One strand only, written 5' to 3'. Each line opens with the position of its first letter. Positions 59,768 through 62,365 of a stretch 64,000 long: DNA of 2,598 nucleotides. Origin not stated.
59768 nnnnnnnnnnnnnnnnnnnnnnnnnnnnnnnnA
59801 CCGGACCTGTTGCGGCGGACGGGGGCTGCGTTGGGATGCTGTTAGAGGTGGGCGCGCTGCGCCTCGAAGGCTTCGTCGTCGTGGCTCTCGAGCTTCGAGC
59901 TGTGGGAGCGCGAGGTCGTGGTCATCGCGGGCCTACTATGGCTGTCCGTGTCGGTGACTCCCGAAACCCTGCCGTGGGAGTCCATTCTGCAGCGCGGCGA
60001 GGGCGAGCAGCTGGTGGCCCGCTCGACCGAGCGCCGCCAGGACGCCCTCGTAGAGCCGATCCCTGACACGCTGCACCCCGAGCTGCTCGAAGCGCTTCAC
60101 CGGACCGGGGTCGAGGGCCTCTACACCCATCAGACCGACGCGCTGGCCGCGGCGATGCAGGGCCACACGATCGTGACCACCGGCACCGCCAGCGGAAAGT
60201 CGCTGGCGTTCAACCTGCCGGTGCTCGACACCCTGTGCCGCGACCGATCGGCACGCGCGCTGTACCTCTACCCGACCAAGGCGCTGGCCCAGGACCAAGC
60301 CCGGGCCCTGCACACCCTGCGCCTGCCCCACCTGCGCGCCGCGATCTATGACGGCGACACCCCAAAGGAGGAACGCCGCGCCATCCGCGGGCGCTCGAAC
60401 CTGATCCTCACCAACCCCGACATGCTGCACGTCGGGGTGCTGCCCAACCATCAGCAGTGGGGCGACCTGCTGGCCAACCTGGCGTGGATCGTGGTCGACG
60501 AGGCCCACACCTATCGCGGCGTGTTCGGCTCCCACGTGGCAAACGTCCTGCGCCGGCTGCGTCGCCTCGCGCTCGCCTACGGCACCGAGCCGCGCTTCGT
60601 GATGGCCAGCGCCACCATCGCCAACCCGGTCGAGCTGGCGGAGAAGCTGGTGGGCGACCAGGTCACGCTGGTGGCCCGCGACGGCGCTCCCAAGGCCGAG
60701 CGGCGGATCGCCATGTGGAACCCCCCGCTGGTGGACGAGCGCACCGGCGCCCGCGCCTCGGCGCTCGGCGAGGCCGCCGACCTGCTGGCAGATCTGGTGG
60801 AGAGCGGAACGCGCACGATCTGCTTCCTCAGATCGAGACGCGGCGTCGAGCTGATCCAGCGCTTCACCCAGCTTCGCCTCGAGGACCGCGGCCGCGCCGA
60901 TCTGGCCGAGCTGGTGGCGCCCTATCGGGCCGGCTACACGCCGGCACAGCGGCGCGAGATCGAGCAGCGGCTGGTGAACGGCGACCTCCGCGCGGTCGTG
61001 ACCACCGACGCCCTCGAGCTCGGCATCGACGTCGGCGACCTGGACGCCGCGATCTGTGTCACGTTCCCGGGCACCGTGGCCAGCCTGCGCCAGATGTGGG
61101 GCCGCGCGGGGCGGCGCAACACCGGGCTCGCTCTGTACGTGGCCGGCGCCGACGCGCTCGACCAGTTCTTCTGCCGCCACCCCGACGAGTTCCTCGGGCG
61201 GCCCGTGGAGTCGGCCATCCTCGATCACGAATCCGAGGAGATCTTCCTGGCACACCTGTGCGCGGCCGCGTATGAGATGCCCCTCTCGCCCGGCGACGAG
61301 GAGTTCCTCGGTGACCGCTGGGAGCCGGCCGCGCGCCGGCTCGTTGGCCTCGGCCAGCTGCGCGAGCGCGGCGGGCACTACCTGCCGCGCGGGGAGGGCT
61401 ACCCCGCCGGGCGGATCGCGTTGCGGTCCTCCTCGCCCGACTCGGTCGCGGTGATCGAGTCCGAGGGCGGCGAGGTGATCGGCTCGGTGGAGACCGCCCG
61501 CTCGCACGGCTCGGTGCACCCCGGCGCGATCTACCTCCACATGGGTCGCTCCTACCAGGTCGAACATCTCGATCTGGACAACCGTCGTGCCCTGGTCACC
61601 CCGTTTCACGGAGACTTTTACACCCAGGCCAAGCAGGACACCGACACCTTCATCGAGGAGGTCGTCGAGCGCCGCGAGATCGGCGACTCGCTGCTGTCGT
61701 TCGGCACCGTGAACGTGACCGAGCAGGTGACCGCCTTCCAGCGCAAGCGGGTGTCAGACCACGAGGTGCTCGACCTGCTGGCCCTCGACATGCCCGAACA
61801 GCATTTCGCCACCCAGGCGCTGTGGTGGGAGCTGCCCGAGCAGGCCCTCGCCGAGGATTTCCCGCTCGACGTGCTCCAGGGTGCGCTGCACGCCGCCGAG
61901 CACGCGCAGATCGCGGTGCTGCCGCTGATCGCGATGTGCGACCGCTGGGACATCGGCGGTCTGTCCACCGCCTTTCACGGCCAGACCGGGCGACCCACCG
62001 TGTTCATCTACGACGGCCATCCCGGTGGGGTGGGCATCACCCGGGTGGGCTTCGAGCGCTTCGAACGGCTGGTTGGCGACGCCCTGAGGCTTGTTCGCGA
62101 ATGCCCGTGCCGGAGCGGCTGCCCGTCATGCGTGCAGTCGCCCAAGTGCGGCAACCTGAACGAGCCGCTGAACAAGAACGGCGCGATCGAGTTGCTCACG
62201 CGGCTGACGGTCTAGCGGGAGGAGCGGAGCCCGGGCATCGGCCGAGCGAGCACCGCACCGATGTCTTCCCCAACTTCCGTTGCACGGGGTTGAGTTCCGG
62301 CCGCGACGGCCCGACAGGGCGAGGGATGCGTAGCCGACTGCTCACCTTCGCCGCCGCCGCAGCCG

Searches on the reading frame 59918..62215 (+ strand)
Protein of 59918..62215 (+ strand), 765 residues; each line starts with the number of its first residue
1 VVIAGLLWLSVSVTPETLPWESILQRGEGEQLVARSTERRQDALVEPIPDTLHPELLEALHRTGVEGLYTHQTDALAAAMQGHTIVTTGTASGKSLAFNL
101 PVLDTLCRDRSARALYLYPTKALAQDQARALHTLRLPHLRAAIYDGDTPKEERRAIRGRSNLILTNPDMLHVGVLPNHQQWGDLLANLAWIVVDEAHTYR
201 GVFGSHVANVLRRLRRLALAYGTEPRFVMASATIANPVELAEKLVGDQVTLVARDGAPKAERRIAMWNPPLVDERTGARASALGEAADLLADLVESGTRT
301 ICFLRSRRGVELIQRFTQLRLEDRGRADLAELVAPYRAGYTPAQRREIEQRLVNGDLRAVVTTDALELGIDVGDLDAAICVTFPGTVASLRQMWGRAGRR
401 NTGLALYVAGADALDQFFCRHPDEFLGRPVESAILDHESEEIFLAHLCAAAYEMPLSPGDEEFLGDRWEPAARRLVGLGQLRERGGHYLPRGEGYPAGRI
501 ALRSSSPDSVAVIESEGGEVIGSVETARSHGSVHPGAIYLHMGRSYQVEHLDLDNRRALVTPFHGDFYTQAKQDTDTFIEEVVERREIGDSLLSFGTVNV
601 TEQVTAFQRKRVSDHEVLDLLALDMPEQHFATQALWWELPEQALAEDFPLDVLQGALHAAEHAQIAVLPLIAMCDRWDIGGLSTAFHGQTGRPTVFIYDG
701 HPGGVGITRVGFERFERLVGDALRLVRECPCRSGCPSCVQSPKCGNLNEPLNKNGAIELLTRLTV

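Call 8: search_protein_families(library=pfam, proteins=[window:59918-62215:+])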
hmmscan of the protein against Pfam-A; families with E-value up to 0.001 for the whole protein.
window:59918-62215:+ (765 aa): 4 families
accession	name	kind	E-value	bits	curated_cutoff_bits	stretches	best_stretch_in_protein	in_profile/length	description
PF00270.35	DEAD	-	4.9e-29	101.6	26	1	70-238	2-164/167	DEAD/DEAH box helicase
PF09369.15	MZB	-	5.1e-23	82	24.2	1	660-739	1-80/80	MrfA Zn-binding domain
PF00271.37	Helicase_C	-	3.9e-17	62.9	23.5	1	288-400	4-109/110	Helicase conserved C-terminal domain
PF22982.3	WHD_HRQ1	-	1.2e-06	29.9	27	1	436-504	2-69/70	ATP-dependent helicase HRQ1, winged helix domain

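Call 17: find_related_loci(query=window:59948-62215:+, collection=metagenome_contigs, flank=10000)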
Query window:59948-62215:+ (755 aa) in metagenome_contigs; peptide patterns used: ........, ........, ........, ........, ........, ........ (x = any residue, [..] = any of these).
600 stretches matched a pattern (row limit reached: there are more); 571 encode a relative of the query (tblastn E <= 1e-3); the best 80 are kept; 80 distinct loci.
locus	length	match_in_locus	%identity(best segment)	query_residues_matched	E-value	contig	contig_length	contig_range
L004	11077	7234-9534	86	4-753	0e+0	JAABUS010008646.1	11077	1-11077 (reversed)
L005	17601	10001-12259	82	1-753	0e+0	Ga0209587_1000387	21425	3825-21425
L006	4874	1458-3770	78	1-753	0e+0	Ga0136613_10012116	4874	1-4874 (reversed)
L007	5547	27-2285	81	1-753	0e+0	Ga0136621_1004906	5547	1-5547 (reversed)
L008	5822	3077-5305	82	6-748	0e+0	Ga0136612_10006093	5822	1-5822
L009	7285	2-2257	81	2-753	0e+0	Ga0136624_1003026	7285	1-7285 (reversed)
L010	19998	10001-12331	79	6-753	0e+0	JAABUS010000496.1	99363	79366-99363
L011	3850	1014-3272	75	1-753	0e+0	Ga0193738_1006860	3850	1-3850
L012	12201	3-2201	76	21-753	0e+0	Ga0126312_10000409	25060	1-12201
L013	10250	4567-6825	75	1-753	0e+0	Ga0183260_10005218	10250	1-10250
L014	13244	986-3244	75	1-753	0e+0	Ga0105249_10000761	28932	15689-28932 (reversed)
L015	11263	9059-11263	76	7-741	0e+0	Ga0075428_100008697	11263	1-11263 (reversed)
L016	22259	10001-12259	75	1-753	0e+0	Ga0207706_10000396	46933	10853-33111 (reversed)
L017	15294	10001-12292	74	4-753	0e+0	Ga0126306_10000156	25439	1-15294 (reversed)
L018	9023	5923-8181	75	1-753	0e+0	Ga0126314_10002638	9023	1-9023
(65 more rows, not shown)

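Call 52: search_protein_families(library=pfam, proteins=[L010:3711-5780:+, L010:4035-5561:-, L010:5788-6447:-, L010:5890-7689:+, L010:6555-7721:+, L010:7718-8362:+, L010:8376-9980:-, L010:8487-9860:+], max_evalue=0.00001)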
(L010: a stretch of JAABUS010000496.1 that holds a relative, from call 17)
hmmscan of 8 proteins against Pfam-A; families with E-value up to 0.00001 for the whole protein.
L010:3711-5780:+ (689 aa): 8 families
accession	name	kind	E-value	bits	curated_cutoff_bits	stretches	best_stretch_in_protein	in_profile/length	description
PF00989.32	PAS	-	2.8e-39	134.1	22.6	2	348-462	2-113/113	PAS fold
PF13426.13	PAS_9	-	8.7e-37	126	27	2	226-329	1-102/103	PAS domain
PF08448.16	PAS_4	-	1.3e-29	103.1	23.1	2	358-466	6-109/110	PAS fold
PF13188.13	PAS_8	-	1.1e-21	76.3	21.8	1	352-396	6-47/65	PAS domain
PF08447.18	PAS_3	-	3.9e-19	69.1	25.6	1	240-325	3-89/89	PAS fold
PF02518.31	HATPase_c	-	2e-15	57.7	26.4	1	600-688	3-109/111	Histidine kinase-, DNA gyrase B-, and HSP90-like ATPase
PF12860.13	PAS_7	-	1.7e-09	38.3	27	1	357-468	5-113/115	PAS fold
PF07730.19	HisKA_3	-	2e-09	38.3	24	1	490-555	1-68/68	Histidine kinase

L010:4035-5561:- (508 aa): 0 families

L010:5788-6447:- (219 aa): 2 families
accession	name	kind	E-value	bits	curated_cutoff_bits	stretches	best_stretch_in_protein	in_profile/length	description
PF00072.30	Response_reg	-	2.2e-23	83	30.2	1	9-120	1-110/111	Response regulator receiver domain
PF00196.25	GerE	-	6.5e-17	61.3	23.5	1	151-206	2-57/57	Bacterial regulatory proteins, luxR family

L010:5890-7689:+ (599 aa): 5 families
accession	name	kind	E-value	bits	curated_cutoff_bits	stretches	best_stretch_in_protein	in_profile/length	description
PF08392.18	FAE1_CUT1_RppA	-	3.4e-19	69.7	27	1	317-453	75-208/290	FAE1/Type III polyketide synthase-like protein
PF02797.21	Chal_sti_synt_C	-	7.4e-15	55.7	27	1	459-598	2-148/151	Chalcone and stilbene synthases, C-terminal domain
PF00195.25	Chal_sti_synt_N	-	1.3e-11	44.8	27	1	317-452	87-225/225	Chalcone and stilbene synthases, N-terminal domain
PF08545.16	ACP_syn_III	-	4.5e-08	33.3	24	1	385-465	5-77/80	3-Oxoacyl-[acyl-carrier-protein (ACP)] synthase III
PF08541.16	ACP_syn_III_C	-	1.1e-07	32.3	26.6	1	509-599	3-90/90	3-Oxoacyl-[acyl-carrier-protein (ACP)] synthase III C terminal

L010:6555-7721:+ (388 aa): 0 families

L010:7718-8362:+ (214 aa): 1 family
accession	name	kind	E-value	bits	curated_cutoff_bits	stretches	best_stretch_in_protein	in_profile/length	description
PF17784.7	Sulfotransfer_4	-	2.2e-62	211.1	22.8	1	2-204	1-215/215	Sulfotransferase domain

L010:8376-9980:- (534 aa): 0 families

L010:8487-9860:+ (457 aa): 1 family
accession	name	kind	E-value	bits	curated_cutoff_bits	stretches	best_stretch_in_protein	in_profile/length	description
PF01964.24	ThiC_Rad_SAM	-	2.3e-188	626.6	25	1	15-433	1-418/420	Radical SAM ThiC family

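Call 59: search_protein_families(library=ncbifam, proteins=[window:59948-62215:+], max_evalue=0.00001)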
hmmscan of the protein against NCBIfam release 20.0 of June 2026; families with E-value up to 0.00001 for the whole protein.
window:59948-62215:+ (755 aa): 21 families
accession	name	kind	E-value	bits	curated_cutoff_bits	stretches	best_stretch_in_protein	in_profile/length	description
TIGR03817.1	DECH_helic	hypoth_equivalog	3.9e-259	861.9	874.1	1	33-753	12-738/742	helicase/secretion neighborhood putative DEAH-box helicase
TIGR04121.1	DEXH_lig_assoc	equivalog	2.7e-38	131.2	850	1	59-447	15-405/804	ligase-associated DNA damage response DEXH box helicase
NF010338.0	PRK13767.1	equivalog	3.1e-28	98.5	849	1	58-390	34-385/877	ATP-dependent helicase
NF007284.0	PRK09751.1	equivalog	2.2e-19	68.3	1496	2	333-394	362-423/1538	ATP-dependent helicase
NF002654.0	PRK02362.1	equivalog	7.3e-17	60.9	887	1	43-304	9-260/739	ATP-dependent DNA helicase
NF041067.1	DpdJ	equivalog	1.3e-15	56.2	800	2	180-242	364-423/1482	protein DpdJ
NF001308.0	PRK00254.1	equivalog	5.1e-14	51.4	1216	1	46-301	12-252/720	ATP-dependent DNA helicase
NF041063.1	DpdF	equivalog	3.1e-13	49.2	550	1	65-226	152-324/813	protein DpdF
NF010337.0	PRK13766.1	equivalog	8.2e-12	44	610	1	61-191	20-146/781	Hef nuclease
NF053636.1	DDHlcsCsdAPsy1082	equivalog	1.5e-11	43.5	890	1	42-118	10-91/512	DEAD/DEAH box helicase CsdA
TIGR00614.1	recQ_fam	subfamily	2.1e-11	43.3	219.8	1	324-391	254-321/470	RecQ family ATP-dependent DNA helicase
NF002251.0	PRK01172.1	equivalog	2.1e-11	42.8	891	1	57-363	22-328/674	ATP-dependent DNA helicase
NF008394.0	PRK11192.1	equivalog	8.8e-11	41.3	507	1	42-395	10-347/441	ATP-dependent RNA helicase SrmB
NF053631.1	RNA_helic_CshA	equivalog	1.3e-10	40.7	646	1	42-390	6-331/434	degradosome RNA helicase CshA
NF008744.0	PRK11776.1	equivalog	2.9e-10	39.3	524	1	42-157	11-131/460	ATP-dependent RNA helicase DbpA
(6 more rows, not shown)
